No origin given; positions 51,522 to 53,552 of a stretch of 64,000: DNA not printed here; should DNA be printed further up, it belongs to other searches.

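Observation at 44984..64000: Hybrid lipo-NRPS / PKS biosynthetic gene cluster that runs off the window end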

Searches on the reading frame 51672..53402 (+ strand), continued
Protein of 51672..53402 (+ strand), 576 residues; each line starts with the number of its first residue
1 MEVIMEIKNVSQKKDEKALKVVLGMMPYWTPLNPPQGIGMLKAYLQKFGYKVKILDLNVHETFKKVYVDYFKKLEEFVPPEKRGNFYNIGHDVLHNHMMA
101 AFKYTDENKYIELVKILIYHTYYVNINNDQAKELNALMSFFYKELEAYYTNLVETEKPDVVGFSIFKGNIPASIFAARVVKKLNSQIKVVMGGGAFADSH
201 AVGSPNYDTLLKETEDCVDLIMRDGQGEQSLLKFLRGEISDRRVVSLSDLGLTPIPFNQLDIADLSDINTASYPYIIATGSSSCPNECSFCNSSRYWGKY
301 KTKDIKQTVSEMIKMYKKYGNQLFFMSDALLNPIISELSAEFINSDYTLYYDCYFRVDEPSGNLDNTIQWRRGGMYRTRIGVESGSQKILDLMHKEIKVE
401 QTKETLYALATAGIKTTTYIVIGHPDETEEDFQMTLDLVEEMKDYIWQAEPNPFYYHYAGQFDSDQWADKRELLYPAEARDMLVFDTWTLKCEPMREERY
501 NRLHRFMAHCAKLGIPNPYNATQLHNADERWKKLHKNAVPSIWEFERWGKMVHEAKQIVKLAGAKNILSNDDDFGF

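Call 47: predict_structure(alignment_id=A1)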
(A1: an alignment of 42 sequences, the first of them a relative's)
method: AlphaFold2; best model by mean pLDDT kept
length: 572 residues; sequences in the alignment: 42
mean_pLDDT: 91.0   pTM: 0.89
mean pLDDT of the five models: 91.0, 90.7, 90.7, 89.6, 89.1
residues with pLDDT >= 90: 448; 70-90: 86; 50-70: 22; < 50: 16
segments of 3 or more residues with pLDDT < 50: 1-11, 570-572
pLDDT, mean of each block of 10 residues (from residue 1): 37 82 77 94 97 91 95 95 93 96 98 97 98 98 98 97 93 98 96 89 97 96 92 93 93 94 91 92 86 90 97 92 93 96 94 94 95 94 96 95 97 96 98 98 95 86 93 94 95 96 96 87 94 89 72 69 51 42
secondary structure, 60 per line:
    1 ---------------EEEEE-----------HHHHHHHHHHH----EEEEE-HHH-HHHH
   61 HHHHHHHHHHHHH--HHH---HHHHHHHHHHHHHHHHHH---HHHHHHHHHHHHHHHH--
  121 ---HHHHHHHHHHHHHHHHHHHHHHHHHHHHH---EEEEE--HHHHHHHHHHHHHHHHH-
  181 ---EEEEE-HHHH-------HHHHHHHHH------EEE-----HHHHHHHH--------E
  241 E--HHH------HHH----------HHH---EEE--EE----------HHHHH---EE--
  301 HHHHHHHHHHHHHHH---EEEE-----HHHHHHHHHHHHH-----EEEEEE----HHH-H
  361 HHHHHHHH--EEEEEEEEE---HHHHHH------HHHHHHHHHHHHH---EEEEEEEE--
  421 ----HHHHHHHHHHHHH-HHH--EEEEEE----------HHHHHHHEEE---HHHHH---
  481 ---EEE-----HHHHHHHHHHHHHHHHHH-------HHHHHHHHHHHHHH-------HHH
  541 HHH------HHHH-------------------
elements in order: E16-20 H32-42 E47-51 H57-73 H82-99 H103-118 H124-152 E156-160 H163-179 E184-188 H190-193 H201-209 E216-218 H224-231 E272-274 H289-293 H301-315 E319-322 H328-340 E346-351 H360-368 E371-379 H383-388 H395-407 E411-418 H425-437 E444-449 H460-466 E467-469 H473-477 E484-486 H492-509 H517-530 H538-543 H550-553
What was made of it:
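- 51684..53402 (+): Stand-alone cobalamin-type radical SAM enzyme (572 aa). It ends in the same kind of tail, DDDFGF (nt 53382-53399). AF2 model pLDDT is 91, with the tail disordered (call 47).
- In the AF2 model the tail is disordered on a confident core (call 47).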

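Call 49: fold_search(model_id=the predicted structure, library=pdb)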
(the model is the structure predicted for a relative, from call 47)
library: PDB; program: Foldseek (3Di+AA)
matches with E <= 10: 1250; with E <= 0.001: 71
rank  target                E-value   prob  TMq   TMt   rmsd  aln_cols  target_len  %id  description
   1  6wte_A                5.6e-15  1.00  0.56  0.57  11.8       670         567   13  Structure of radical S-adenosylmethionine methyltransferase, TsrM, from Kitasatospora setae with cobalamin and [4Fe-4S (released 2020-12-23)
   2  9ccb                  1.7e-14  1.00  0.52  0.69   9.8       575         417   15  X-ray crystal structure of methyl-coenzyme M reductase glutamine methylase (MgmA) from Methanothermobacter marburgensis  (released 2025-01-01)
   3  6wte_B                2.7e-14  1.00  0.57  0.61   6.6       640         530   12  Structure of radical S-adenosylmethionine methyltransferase, TsrM, from Kitasatospora setae with cobalamin and [4Fe-4S (released 2020-12-23)
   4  9a6d_A                3.7e-14  1.00  0.45  0.56   6.7       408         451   15  Integrative model of MTAB-YVFG by crosslinking MS and deep learning (released 2024-09-18)
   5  6wtf_B                6.1e-14  1.00  0.56  0.59   6.5       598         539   13  Structure of radical S-adenosylmethionine methyltransferase, TsrM, from Kitasatospora setae with tryptophan substrate  (released 2020-12-23)
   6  6wtf_A                8.4e-14  1.00  0.56  0.59   6.4       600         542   13  Structure of radical S-adenosylmethionine methyltransferase, TsrM, from Kitasatospora setae with tryptophan substrate  (released 2020-12-23)
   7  5ul3                  2.2e-13  1.00  0.48  0.38  12.8       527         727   14  Structure of Cobalamin-dependent S-adenosylmethionine radical enzyme OxsB with aqua-cobalamin bound (released 2017-04-19)
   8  5ul2                  2.5e-13  1.00  0.48  0.38  16.4       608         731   13  Structure of Apo, SeMet-labeled Cobalamin-dependent S-adenosylmethionine radical enzyme OxsB (released 2017-04-19)
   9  5ul4                  2.9e-13  1.00  0.48  0.38  12.1       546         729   14  Structure of Cobalamin-dependent S-adenosylmethionine radical enzyme OxsB with aqua-cobalamin and S-adenosylmethionine b (released 2017-04-19)
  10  7mjw_A                4.4e-12  1.00  0.46  0.58   6.1       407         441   15  Methylated MiaB in the complex with 5'-deoxyadenosine, methionine and RNA (released 2021-09-15)
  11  6fd2_A                5.5e-12  1.00  0.55  0.68   7.9       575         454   13  Radical SAM 1,2-diol dehydratase AprD4 in complex with its substrate paromamine (released 2018-01-17)
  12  6fd2_B                6.2e-12  1.00  0.56  0.69   8.0       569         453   13  Radical SAM 1,2-diol dehydratase AprD4 in complex with its substrate paromamine (released 2018-01-17)
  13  4jc0_A                9.5e-12  1.00  0.44  0.57   6.0       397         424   16  Crystal structure of Thermotoga maritima holo RimO in complex with pentasulfide, Northeast Structural Genomics Consort (released 2013-04-10)
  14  7mjy_A                1.1e-11  1.00  0.50  0.63   6.5       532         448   13  MiaB in the complex with s-adenosyl-L-homocysteine and RNA (released 2021-09-15)
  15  7mjz                  1.1e-11  1.00  0.50  0.62   5.5       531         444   13  The structure of MiaB with pentasulfide bridge (released 2021-09-15)
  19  9n1d                  1.8e-10  1.00  0.50  0.46   6.2       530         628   11  Crystal structure of CysS from Corallococcus sp. CA054B with 5'-deoxyadenosine and methionine bound (released 2026-01-28)
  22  9n1c                  1.2e-09  1.00  0.51  0.47   7.4       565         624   12  Crystal structure of CysS from Corallococcus sp. CA054B with 5'-deoxyadenosine, methionine, and pantetheinylated 3-ethox (released 2026-01-28)
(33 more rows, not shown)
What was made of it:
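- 51684..53402 (+): Foldseek best matches are TsrM, MgmA, OxsB, CysS and TokK (call 49).
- On Class B (cobalamin-dependent) radical SAM methylases: The AF2 model aligns with TsrM, MgmA, OxsB, CysS and TokK (call 49).
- Closest known: Cobalamin-dependent rSAM methylases of NRPS pathways: CysS. Same: Same enzyme class and fold (CysS 9n1c/9n1d among the Foldseek hits, call 49).
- Closest known: Cobalamin-dependent rSAM methylases of NRPS pathways: CysS. Different: Sequence identity to the solved enzymes is 11-15% (call 49).
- The nearest solved folds include the cobalamin rSAM enzymes TsrM, MgmA, OxsB, CysS and TokK, four of them methylases (call 49).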

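Call 66: search_protein_representatives(alignment_id=A1)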
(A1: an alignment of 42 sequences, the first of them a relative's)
Query: 42 sequences, 571 profile positions. Proteins with E-value up to 0.001 (for the whole library): 49367; up to 1e-10: 24552; up to 1e-30: 1143. The best 150 are listed.
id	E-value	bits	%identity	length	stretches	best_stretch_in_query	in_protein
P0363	1.7e-291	984.0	-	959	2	6-553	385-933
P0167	1.5e-258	875.3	-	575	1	6-571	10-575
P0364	5.3e-258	873.5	-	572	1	7-571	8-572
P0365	1.6e-257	871.9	-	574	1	5-571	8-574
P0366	5.0e-244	827.3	-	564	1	11-571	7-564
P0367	8.2e-234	793.6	-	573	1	8-571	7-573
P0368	1.4e-229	779.6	-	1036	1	9-550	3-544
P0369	2.5e-225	765.6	-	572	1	6-571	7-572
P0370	3.3e-224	761.9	-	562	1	13-571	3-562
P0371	3.8e-222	755.1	-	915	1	9-571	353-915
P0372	5.4e-220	748.0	-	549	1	7-551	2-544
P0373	1.3e-216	736.9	-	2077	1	13-546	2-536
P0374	1.2e-215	733.6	-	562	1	12-560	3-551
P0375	9.5e-212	720.8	-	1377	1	48-550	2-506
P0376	1.4e-211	720.2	-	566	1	7-571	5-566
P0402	8.6e-142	489.8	-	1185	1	13-533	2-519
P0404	6.4e-140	483.6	-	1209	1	9-534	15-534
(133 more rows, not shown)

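Call 69: search_protein_families(library=pfam, proteins=[P0363, P0368, P0371, P0373, P0375, P0402, P0404], max_evalue=0.0001)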
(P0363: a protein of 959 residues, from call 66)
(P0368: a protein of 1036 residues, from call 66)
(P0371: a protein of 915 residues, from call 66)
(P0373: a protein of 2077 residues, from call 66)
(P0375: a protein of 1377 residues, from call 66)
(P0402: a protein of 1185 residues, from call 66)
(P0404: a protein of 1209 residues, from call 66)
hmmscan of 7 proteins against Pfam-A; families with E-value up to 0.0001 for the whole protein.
P0363 (959 aa): 1 family
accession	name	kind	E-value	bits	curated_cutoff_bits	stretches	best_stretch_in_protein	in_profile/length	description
PF04055.27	Radical_SAM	-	1.9e-35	122.9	29.5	2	113-270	4-165/166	Radical SAM superfamily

P0368 (1036 aa): 3 families
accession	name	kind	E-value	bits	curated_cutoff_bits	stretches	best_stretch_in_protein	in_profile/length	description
PF00668.25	Condensation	-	1.1e-56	192.9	30.6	1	594-1033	31-453/456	Condensation domain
PF04055.27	Radical_SAM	-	3e-14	54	29.5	1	268-425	3-164/166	Radical SAM superfamily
PF02310.24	B12-binding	-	9.2e-07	29.2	32.1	1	137-220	42-119/121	B12 binding domain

P0371 (915 aa): 2 families
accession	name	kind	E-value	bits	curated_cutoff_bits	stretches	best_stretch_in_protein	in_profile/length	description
PF04055.27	Radical_SAM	-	6.3e-16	59.4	29.5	1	618-777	3-166/166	Radical SAM superfamily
PF02310.24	B12-binding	-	2e-09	37.7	32.1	0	485-534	41-90/121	B12 binding domain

P0373 (2077 aa): 6 families
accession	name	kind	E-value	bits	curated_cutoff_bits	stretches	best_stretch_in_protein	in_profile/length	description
PF00501.34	AMP-binding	-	8.1e-142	473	29.9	2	1418-1766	16-384/384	AMP-binding enzyme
PF00668.25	Condensation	-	2e-24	86.6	30.6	1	506-789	154-456/456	Condensation domain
PF13193.12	AMP-binding_C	-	5.7e-17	62.9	24.5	1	1853-1926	1-76/76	AMP-binding enzyme C-terminal domain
PF04055.27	Radical_SAM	-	3.9e-16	60.1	29.5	1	263-422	3-166/166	Radical SAM superfamily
PF00550.31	PP-binding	-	3.5e-14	53.2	20.8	1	1955-2018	2-67/67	Phosphopantetheine attachment site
PF02310.24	B12-binding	-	9e-13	48.6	32.1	1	135-213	45-117/121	B12 binding domain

P0375 (1377 aa): 5 families
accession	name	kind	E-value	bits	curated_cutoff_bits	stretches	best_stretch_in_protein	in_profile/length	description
PF00501.34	AMP-binding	-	8.4e-79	265.5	29.9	1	804-1160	1-384/384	AMP-binding enzyme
PF00668.25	Condensation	-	1.4e-29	103.6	30.6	1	538-784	187-456/456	Condensation domain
PF04055.27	Radical_SAM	-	2.8e-20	73.6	29.5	1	229-388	3-166/166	Radical SAM superfamily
PF00550.31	PP-binding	-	4.5e-13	49.7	20.8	1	1324-1377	2-55/67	Phosphopantetheine attachment site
PF13193.12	AMP-binding_C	-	7.2e-07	30.5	24.5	1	1217-1297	1-76/76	AMP-binding enzyme C-terminal domain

P0402 (1185 aa): 3 families
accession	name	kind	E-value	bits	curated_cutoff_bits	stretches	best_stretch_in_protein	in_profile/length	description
PF00668.25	Condensation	-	2.3e-25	89.7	30.6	2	561-830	35-324/456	Condensation domain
PF04055.27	Radical_SAM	-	2.1e-23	83.8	29.5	1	264-421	5-166/166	Radical SAM superfamily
PF02310.24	B12-binding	-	1.6e-08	34.9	32.1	0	141-184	51-95/121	B12 binding domain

P0404 (1209 aa): 3 families
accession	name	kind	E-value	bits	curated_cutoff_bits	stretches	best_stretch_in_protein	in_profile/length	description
PF04055.27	Radical_SAM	-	2.7e-20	73.6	29.5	1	278-435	5-166/166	Radical SAM superfamily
PF00668.25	Condensation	-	5.4e-12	45.6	30.6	1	580-725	34-181/456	Condensation domain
PF02310.24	B12-binding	-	8.6e-10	38.9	32.1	1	145-228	41-118/121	B12 binding domain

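Call 74: find_encoding_contigs(protein=P0125, flank=10000, max_places=1)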
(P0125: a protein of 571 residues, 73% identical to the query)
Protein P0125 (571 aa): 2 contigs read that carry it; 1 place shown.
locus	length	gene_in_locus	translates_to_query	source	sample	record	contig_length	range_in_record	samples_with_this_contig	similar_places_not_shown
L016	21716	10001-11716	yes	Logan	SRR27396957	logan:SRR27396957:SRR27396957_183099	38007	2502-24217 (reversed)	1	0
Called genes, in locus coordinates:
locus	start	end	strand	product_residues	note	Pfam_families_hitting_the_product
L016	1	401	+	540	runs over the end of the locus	PF00239:Resolvase, PF07508:Recombinase, PF13408:Zn_ribbon_recom (weak)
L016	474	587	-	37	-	PF05067:Mn_catalase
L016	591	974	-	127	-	PF12652:CotJB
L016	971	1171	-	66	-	PF11007:CotJA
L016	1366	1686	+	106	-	PF10046:BLOC1_2 (faint)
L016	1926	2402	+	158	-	PF04542:Sigma70_r2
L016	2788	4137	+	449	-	PF00561:Abhydrolase_1, PF12146:Hydrolase_4 (weak)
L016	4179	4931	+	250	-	PF23023:Anti-Pycsar_Apyc1 (weak), PF00753:Lactamase_B, PF19583:ODP, PF12706:Lactamase_B_2 (faint)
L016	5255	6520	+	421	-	PF00698:Acyl_transf_1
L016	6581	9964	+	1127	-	PF00501:AMP-binding, PF00550:PP-binding, PF00668:Condensation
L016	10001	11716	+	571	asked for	PF02310:B12-binding, PF04055:Radical_SAM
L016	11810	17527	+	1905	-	PF00668:Condensation, PF00501:AMP-binding, PF13193:AMP-binding_C (weak), PF00550:PP-binding, PF00668:Condensation, PF00501:AMP-binding, PF13193:AMP-binding_C, PF00550:PP-binding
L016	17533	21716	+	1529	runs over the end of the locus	PF00109:ketoacyl-synt, PF02801:Ketoacyl-synt_C, PF16197:KAsynt_C_assoc, PF22336:RhiE-like_linker, PF22621:CurL-like_PKS_C, PF00698:Acyl_transf_1, PF21394:Beta-ketacyl_N, PF08659:KR, +3 more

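Call 82: search_protein_families(library=ncbifam, proteins=[L016:1926-2402:+, L016:2788-4137:+, L016:1366-1686:+], max_evalue=0.001)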
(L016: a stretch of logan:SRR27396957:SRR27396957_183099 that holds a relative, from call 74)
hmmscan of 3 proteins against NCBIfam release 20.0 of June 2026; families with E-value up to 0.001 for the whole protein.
L016:1926-2402:+ (158 aa): 52 families (the best 25 are shown)
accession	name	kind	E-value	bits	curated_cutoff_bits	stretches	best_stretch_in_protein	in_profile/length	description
NF004471.0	PRK05803.1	subfamily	1.4e-51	175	252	1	4-120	4-119/235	RNA polymerase sporulation sigma factor SigK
TIGR02846.1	spore_sigmaK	equivalog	1.7e-51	175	298.65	1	13-120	10-117/227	RNA polymerase sporulation sigma factor SigK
NF006158.0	PRK08301.1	equivalog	5.8e-35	120.9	339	1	17-119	25-127/241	RNA polymerase sporulation sigma factor SigE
TIGR02835.1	spore_sigmaE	equivalog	7.2e-34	117.2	348.6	1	19-120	20-121/234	RNA polymerase sporulation sigma factor SigE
TIGR02394.1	rpoS_proteo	equivalog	7.8e-21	74.8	378.7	1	32-121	27-116/285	RNA polymerase sigma factor RpoS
NF004207.0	PRK05657.1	equivalog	3.2e-19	69.5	394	1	32-116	70-154/329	RNA polymerase sigma factor RpoS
NF005143.0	PRK06596.1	subfamily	3.5e-19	69.4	241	1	21-116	18-113/285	RNA polymerase factor sigma-32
NF004052.0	PRK05572.1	subfamily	6.4e-19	68.4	311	1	31-112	12-93/252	SigF/SigG family RNA polymerase sporulation sigma factor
TIGR02392.1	rpoH_proteo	equivalog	6.6e-19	68.6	323.1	1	21-116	5-100/270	RNA polymerase sigma factor RpoH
NF006666.0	PRK09210.1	equivalog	1.4e-17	64.1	572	1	33-117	114-198/370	RNA polymerase sigma factor RpoD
TIGR02885.1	spore_sigF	equivalog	1.7e-17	64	321.45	1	42-112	2-72/231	RNA polymerase sporulation sigma factor SigF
NF006071.0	PRK08215.1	equivalog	1.8e-17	63.8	372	1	25-112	10-98/258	RNA polymerase sporulation sigma factor SigG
NF041931.2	MzaA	equivalog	7.1e-17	61.5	800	1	36-116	460-540/726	MZA anti-phage system associated sigma-70 family RNA polymerase sigma factor MzaA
NF004565.0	PRK05901.2-3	equivalog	1.2e-16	60.6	484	1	25-120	224-322/501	RNA polymerase sigma factor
TIGR02850.1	spore_sigG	equivalog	1.9e-16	60.3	457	1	32-112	14-95/254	RNA polymerase sporulation sigma factor SigG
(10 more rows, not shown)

L016:2788-4137:+ (449 aa): 11 families
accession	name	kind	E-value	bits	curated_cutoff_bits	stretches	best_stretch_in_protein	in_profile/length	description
TIGR01250.1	pro_imino_pep_2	subfamily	3e-20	73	167.65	1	147-446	7-285/288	proline iminopeptidase-family hydrolase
NF045948.1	ProImpepThrmp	equivalog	7.7e-14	51.8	500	1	150-447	10-286/291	proline iminopeptidase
NF045945.1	ProImpepLactob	equivalog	1.5e-12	47.7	400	1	155-446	16-288/293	proline iminopeptidase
TIGR01249.1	pro_imino_pep_1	equivalog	4.2e-11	42.5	259.75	1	159-266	22-122/307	prolyl aminopeptidase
TIGR02427.1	protocat_pcaD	equivalog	2e-10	40.5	255.85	2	378-448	182-250/251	3-oxoadipate enol-lactonase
NF045632.1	hydroxlase_HsaD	equivalog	1.6e-09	37.1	400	1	158-262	28-127/290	4,5:9,10-diseco-3-hydroxy-5,9,17-trioxoandrosta-1(10),2-diene-4-oate hydrolase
TIGR03611.1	RutD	equivalog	8.3e-09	35.2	238.5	1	162-295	10-136/258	pyrimidine utilization protein D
NF051488.1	bifunc_PcaDC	exception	1.6e-07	30.8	390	1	159-267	7-106/375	bifunctional 3-oxoadipate enol-lactonase/4-carboxymuconolactone decarboxylase PcaDC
TIGR01738.1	bioH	equivalog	1.5e-06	28.1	206.95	1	376-447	175-244/245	pimeloyl-ACP methyl ester esterase BioH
NF050089.1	i_nPHAscl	equivalog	2.1e-06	27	300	0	382-444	223-284/288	intracellular short-chain-length polyhydroxyalkanoate depolymerase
TIGR03695.1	menH_SHCHC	equivalog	0.00021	20.8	208.55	0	381-447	187-250/252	2-succinyl-6-hydroxy-2,4-cyclohexadiene-1-carboxylate synthase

L016:1366-1686:+ (106 aa): 3 families
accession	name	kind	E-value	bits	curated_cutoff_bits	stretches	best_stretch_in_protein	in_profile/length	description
NF003034.1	PRK03918.1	equivalog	4.3e-05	21.7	700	1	12-105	232-330/878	DNA double-strand break repair ATPase Rad50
NF045487.1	ASRP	equivalog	5.8e-05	21.9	300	1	18-99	355-436/593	archaea-specific SMC-related protein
NF053563.1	Rkd4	equivalog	0.00091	17.5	860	1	21-96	565-639/747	arcadin-4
